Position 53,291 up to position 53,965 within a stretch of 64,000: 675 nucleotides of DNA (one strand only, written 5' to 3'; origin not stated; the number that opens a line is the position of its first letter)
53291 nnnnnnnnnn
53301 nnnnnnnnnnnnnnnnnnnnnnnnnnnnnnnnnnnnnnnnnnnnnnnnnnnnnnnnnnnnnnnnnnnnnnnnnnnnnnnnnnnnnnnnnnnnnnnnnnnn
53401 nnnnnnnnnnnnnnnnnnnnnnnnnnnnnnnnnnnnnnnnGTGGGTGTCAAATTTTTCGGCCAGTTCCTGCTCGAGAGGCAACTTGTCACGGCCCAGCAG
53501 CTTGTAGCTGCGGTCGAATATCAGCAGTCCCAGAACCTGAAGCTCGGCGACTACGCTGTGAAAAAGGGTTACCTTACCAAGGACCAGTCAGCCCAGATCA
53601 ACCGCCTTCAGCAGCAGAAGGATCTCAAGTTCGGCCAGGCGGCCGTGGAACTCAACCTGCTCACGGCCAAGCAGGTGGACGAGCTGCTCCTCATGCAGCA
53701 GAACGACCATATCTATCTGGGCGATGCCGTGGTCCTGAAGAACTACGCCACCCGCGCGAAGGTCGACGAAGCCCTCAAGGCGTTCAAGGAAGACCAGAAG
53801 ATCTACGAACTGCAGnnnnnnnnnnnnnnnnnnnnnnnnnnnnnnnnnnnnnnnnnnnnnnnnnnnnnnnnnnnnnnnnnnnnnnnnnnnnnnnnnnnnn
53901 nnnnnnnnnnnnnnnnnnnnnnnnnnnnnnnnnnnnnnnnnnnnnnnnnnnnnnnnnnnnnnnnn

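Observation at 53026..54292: Orphan CheY-like + (MshEN-like x4)-CheX pair: possible c-di-GMP-gated phosphatase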

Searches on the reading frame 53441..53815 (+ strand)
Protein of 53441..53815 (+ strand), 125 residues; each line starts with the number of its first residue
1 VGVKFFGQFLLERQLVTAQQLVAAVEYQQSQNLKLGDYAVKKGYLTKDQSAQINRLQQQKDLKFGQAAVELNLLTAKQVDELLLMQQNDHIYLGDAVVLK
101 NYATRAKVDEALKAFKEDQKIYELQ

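Call 58: search_solved_structures(query=window:53441-53815:+, max_evalue=10, show_alignments=5)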
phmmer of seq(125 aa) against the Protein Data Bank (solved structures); distinct sequences matched with E-value up to 10: 5.
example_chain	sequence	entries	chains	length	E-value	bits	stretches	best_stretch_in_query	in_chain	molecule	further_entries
6f8l_G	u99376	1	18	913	0.0023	21.5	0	31-98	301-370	Type IV pilus assembly protein PilF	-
5htl_A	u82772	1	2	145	0.048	17.2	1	5-62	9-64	MSHA biogenesis protein MshE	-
6m6z_A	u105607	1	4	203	0.15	15.6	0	50-89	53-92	TMH4C4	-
6olj_C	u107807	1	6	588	1.1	12.9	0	6-48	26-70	Type IV pilus biogenesis ATPase PilB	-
5tsg_B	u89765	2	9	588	1.1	12.9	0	6-48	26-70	Type IV pilus biogenesis ATPase PilB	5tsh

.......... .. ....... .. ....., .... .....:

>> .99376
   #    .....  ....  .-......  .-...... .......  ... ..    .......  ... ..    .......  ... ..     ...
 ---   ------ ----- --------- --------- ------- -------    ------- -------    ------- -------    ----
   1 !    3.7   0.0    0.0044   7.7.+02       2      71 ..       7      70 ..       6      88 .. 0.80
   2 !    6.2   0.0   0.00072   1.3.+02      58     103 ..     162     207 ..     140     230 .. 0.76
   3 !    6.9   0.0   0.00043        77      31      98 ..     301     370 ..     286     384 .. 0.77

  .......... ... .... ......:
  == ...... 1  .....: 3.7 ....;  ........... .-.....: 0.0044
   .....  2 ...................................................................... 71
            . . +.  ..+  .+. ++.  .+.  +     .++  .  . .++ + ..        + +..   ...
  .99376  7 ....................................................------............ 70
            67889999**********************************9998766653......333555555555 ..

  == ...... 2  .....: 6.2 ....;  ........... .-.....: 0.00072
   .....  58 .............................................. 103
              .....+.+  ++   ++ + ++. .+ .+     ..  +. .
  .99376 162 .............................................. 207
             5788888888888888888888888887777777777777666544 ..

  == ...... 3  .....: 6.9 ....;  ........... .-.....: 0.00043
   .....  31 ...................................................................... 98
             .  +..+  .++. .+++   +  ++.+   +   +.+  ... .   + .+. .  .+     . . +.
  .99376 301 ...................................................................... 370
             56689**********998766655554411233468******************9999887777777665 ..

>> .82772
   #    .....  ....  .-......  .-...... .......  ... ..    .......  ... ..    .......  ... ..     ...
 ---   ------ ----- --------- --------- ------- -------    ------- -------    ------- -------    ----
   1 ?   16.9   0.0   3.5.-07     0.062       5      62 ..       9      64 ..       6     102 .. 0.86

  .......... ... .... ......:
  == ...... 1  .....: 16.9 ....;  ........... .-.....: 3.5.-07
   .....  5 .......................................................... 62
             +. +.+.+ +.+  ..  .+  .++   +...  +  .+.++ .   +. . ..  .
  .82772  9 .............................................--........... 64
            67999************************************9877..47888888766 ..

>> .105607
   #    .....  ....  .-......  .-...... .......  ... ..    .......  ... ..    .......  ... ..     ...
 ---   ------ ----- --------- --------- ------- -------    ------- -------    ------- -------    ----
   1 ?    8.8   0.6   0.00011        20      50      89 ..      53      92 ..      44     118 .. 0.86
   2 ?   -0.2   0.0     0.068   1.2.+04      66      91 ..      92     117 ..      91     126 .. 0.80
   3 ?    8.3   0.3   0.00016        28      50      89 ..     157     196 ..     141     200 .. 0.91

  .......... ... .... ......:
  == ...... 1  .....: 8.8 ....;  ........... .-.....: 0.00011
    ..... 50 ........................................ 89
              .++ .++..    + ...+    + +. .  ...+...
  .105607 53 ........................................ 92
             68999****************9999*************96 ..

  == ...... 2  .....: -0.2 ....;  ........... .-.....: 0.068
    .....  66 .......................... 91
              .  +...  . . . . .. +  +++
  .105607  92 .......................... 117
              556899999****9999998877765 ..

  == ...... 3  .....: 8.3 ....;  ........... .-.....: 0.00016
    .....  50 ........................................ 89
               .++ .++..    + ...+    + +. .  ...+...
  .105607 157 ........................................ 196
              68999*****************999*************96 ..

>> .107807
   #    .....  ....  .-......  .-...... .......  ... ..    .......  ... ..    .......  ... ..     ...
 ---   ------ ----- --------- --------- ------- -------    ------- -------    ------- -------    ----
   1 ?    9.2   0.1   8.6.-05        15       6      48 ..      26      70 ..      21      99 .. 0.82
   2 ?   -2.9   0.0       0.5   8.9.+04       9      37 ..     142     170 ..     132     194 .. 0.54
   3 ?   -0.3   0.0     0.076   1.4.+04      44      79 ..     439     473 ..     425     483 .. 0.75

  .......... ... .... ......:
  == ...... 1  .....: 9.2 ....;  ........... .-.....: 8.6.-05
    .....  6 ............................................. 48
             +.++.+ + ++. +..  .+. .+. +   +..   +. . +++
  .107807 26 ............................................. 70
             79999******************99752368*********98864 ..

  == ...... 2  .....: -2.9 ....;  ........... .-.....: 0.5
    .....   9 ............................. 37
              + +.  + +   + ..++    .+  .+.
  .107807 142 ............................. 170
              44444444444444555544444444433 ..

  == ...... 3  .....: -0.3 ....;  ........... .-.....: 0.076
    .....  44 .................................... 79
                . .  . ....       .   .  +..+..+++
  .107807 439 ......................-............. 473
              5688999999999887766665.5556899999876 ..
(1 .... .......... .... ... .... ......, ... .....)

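Call 80: search_solved_structures(query=A2, max_evalue=1, show_alignments=3)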
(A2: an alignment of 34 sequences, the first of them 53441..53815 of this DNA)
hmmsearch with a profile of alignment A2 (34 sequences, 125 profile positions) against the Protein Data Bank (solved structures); distinct sequences matched with E-value up to 1: 14.
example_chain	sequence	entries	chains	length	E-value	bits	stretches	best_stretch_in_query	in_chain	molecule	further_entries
6f8l_G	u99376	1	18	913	2e-16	63.7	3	31-113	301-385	Type IV pilus assembly protein PilF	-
5htl_A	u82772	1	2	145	1.8e-07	34.7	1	62-113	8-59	MSHA biogenesis protein MshE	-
3jc8_Ba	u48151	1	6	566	0.0002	24.9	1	63-113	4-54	Type IV-A pilus assembly ATPase PilB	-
8pdk_A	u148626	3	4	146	0.0004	23.9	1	59-114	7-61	c-di-GMP binding domain of the ATPase enzyme PilF | ATP-binding motif-containing protein pilF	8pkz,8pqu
8pfa_A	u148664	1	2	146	0.00047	23.7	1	59-114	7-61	c-di-GMP binding domain of the ATPase enzyme PilF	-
5zfr_A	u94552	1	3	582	0.00048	23.6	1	55-113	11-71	Type IV pilus biogenesis ATPase PilB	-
9glg_A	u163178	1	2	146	0.00052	23.5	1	59-113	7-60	ATP-binding motif-containing protein pilF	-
6ejf_J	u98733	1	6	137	0.00067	23.2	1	59-114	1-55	Type IV pilus assembly protein PilF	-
6olj_C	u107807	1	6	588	0.0009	22.7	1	63-112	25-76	Type IV pilus biogenesis ATPase PilB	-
5tsg_B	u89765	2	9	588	0.0009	22.7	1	63-112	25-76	Type IV pilus biogenesis ATPase PilB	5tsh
8pe0_A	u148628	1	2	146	0.0018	21.8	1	59-114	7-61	c-di-GMP binding domain of the ATPase enzyme PilF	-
6ejf_G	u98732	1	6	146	0.0022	21.5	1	63-113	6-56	Type IV pilus assembly protein PilF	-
9gl5_A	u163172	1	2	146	0.0059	20.1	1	59-114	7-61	ATP-binding motif-containing protein pilF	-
9g1w_A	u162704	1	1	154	0.019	18.5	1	61-113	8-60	Type IV pilus assembly ATPase PilB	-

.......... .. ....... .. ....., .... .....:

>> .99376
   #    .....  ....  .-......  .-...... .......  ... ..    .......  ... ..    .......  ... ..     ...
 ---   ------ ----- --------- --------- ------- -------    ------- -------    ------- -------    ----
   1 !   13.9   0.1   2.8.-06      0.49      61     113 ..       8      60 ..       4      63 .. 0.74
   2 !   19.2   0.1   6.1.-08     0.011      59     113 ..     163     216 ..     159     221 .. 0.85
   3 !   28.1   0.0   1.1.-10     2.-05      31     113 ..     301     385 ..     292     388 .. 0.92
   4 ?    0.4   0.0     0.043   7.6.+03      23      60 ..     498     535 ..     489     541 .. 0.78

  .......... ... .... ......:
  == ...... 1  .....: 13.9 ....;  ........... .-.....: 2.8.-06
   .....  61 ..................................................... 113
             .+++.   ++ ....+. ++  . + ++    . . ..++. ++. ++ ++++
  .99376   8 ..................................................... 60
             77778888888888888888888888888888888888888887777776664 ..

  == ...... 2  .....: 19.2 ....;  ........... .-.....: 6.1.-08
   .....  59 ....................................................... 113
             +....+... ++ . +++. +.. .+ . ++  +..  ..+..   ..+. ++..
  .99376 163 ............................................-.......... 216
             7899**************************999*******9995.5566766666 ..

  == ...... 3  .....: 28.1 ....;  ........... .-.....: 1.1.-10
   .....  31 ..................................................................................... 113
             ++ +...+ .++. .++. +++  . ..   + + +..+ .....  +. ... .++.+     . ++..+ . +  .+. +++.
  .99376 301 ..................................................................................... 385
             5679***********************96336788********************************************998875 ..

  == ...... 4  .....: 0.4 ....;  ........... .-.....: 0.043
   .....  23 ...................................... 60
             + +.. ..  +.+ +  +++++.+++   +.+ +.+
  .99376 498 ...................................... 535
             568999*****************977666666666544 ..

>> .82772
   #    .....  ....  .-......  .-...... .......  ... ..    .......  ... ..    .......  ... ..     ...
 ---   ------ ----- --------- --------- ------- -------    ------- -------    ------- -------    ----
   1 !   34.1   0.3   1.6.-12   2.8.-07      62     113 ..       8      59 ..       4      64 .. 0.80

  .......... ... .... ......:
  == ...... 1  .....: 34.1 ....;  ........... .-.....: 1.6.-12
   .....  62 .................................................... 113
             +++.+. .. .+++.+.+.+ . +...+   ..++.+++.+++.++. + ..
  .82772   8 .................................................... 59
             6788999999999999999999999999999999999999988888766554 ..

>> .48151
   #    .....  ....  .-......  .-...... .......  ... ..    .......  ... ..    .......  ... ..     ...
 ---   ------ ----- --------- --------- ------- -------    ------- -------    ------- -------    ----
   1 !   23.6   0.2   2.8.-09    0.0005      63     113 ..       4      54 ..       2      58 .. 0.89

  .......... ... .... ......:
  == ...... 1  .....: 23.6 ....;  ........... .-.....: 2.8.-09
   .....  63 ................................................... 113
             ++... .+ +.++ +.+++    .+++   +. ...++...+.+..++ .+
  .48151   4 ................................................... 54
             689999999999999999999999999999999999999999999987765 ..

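Call 85: predict_structure(alignment_id=A2)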
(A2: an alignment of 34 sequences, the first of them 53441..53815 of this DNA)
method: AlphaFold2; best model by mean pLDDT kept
length: 125 residues; sequences in the alignment: 34
mean_pLDDT: 90.2   pTM: 0.67
mean pLDDT of the five models: 90.2, 88.0, 85.3, 85.2, 81.3
residues with pLDDT >= 90: 99; 70-90: 19; 50-70: 5; < 50: 2
segments of 3 or more residues with pLDDT < 50: none
pLDDT, mean of each block of 10 residues (from residue 1): 77 93 93 91 95 94 94 95 91 93 94 88 58
secondary structure, 60 per line:
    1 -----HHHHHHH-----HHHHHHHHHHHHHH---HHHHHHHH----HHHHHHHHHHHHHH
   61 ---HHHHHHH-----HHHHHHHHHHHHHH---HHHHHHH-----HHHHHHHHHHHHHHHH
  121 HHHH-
elements in order: H6-12 H18-31 H35-42 H47-60 H64-70 H76-89 H93-99 H105-124

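Call 87: fold_search(model_id=the predicted structure, library=pdb)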
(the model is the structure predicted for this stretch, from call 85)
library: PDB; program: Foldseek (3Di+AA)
matches with E <= 10: 72; with E <= 0.001: 0
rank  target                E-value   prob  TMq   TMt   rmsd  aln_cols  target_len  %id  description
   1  5htl_B                3.3e-01  1.00  0.44  0.40   0.7        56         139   25  Structure of MshE with cdg (released 2016-10-05)
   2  5htl_A                9.3e-01  1.00  0.44  0.39   1.0        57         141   24  Structure of MshE with cdg (released 2016-10-05)
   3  8pfa_A                1.2e+00  0.99  0.42  0.38   1.1        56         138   20  X-ray structure of the Thermus thermophilus K167R mutant of the PilF-GSPIIB domain in the c-di-GMP bound state (released 2024-06-26)
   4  6p3c_B                1.4e+00  0.97  0.38  0.11   3.5        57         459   21  E. coli fumarase mutant - T187A (released 2020-05-27)
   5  9gl5_A                2.0e+00  0.98  0.42  0.39   1.0        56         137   20  X-ray structure of the Thermus thermophilus Q190E mutant of the PilF-GSPIIB domain in the c-di-GMP bound state (released 2025-06-25)
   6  9glg_A                2.1e+00  0.98  0.43  0.39   1.0        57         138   19  X-ray structure of the Thermus thermophilus Q218E mutant of the PilF-GSPIIB domain in the c-di-GMP bound state (released 2025-06-25)
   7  8pdk_A                2.1e+00  0.97  0.43  0.39   1.4        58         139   21  X-ray structure of the Thermus thermophilus PilF-GSPIIB domain in the c-di-GMP bound state (released 2024-06-26)
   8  8pfa_B                2.5e+00  0.97  0.42  0.38   1.1        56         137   20  X-ray structure of the Thermus thermophilus K167R mutant of the PilF-GSPIIB domain in the c-di-GMP bound state (released 2024-06-26)
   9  7lkm_B                2.6e+00  0.92  0.41  0.35   2.3        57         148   14  The PilB(N-terminal_P70S mutant)-PilZ complex of the Type IV pilus from Xanthomonas citri (released 2021-08-11)
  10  6ebt_A                2.6e+00  0.72  0.38  0.11   5.3        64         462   22  Crystal structure of recombinant mutant N107T of human fumarase (released 2019-08-21)
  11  8pe0_A                2.9e+00  0.94  0.43  0.38   1.4        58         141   19  X-ray structure of the Thermus thermophilus K167L mutant of the PilF-GSPIIB domain in the c-di-GMP bound state (released 2024-06-26)
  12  6nzc_B                2.9e+00  0.87  0.38  0.11   3.5        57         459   21  Crystal structure of E. coli fumarase C N326A variant with closed SS Loop at 1.40 angstrom resolution (released 2019-09-25)
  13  8pdk_B                3.1e+00  0.95  0.42  0.39   1.1        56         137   21  X-ray structure of the Thermus thermophilus PilF-GSPIIB domain in the c-di-GMP bound state (released 2024-06-26)
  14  1fur_A                3.4e+00  0.87  0.37  0.11   1.8        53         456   21  FUMARASE MUTANT H188N WITH BOUND SUBSTRATE L-MALATE AT PUTATIVE ACTIVATOR SITE (released 1997-07-23)
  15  6v8f_A                3.4e+00  0.69  0.37  0.11   4.3        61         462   23  Crystal structure of recombinat mutant Q185R of human fumarase (released 2020-12-16)
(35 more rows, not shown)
